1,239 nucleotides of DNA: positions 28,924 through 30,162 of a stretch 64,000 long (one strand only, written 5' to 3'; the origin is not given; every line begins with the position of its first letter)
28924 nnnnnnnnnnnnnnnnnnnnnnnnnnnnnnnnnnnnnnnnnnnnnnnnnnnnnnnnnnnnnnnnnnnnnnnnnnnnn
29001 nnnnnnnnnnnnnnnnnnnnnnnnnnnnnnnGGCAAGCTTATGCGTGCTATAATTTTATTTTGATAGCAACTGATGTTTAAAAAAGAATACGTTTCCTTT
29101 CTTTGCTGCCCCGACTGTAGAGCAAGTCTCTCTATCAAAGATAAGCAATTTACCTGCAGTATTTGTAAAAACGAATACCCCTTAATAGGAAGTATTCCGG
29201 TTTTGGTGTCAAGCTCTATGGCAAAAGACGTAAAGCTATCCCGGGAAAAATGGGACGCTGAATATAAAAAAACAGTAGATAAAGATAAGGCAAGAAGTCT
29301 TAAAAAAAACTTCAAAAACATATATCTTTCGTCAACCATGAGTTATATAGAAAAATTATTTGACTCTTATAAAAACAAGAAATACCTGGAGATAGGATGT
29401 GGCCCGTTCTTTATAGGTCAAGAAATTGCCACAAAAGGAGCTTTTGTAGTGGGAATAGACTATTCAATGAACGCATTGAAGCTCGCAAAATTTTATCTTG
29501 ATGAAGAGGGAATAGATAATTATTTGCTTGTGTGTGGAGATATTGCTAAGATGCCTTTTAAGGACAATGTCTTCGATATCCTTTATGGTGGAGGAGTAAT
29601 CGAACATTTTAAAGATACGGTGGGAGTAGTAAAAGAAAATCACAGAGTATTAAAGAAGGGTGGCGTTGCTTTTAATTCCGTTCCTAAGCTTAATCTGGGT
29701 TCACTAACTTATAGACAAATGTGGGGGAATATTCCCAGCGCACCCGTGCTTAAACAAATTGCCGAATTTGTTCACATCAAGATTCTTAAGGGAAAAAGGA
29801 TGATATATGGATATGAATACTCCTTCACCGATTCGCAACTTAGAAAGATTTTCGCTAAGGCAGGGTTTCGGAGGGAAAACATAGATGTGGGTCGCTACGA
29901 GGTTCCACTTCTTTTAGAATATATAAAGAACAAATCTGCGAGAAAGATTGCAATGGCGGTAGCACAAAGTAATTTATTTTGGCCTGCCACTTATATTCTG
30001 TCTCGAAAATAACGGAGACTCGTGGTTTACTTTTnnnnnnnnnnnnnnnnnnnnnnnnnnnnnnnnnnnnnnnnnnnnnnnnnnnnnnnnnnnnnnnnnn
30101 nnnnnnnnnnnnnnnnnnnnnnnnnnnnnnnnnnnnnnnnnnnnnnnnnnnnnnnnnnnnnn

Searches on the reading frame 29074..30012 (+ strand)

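Call 63: search_protein_families(library=pfam, proteins=[window:29074-30012:+], max_evalue=0.0001)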
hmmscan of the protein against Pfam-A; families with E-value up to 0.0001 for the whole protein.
window:29074-30012:+ (312 aa): 6 families
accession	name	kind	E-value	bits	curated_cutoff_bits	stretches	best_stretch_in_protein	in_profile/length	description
PF08241.18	Methyltransf_11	-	6.6e-19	68.8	21.2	1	105-199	1-93/95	Methyltransferase domain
PF13847.12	Methyltransf_31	-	5.1e-18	65.6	27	1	100-200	3-108/145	Methyltransferase domain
PF13649.12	Methyltransf_25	-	1.5e-15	58.1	27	1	105-197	2-97/97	Methyltransferase domain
PF08242.18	Methyltransf_12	-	2.3e-10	41.5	30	1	105-198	1-97/98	Methyltransferase domain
PF01209.24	Ubie_methyltran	-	1.2e-09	38.3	20.1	1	93-199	40-149/233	ubiE/COQ5 methyltransferase family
PF13489.12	Methyltransf_23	-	1.2e-07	32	27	1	92-266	13-160/164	Methyltransferase domain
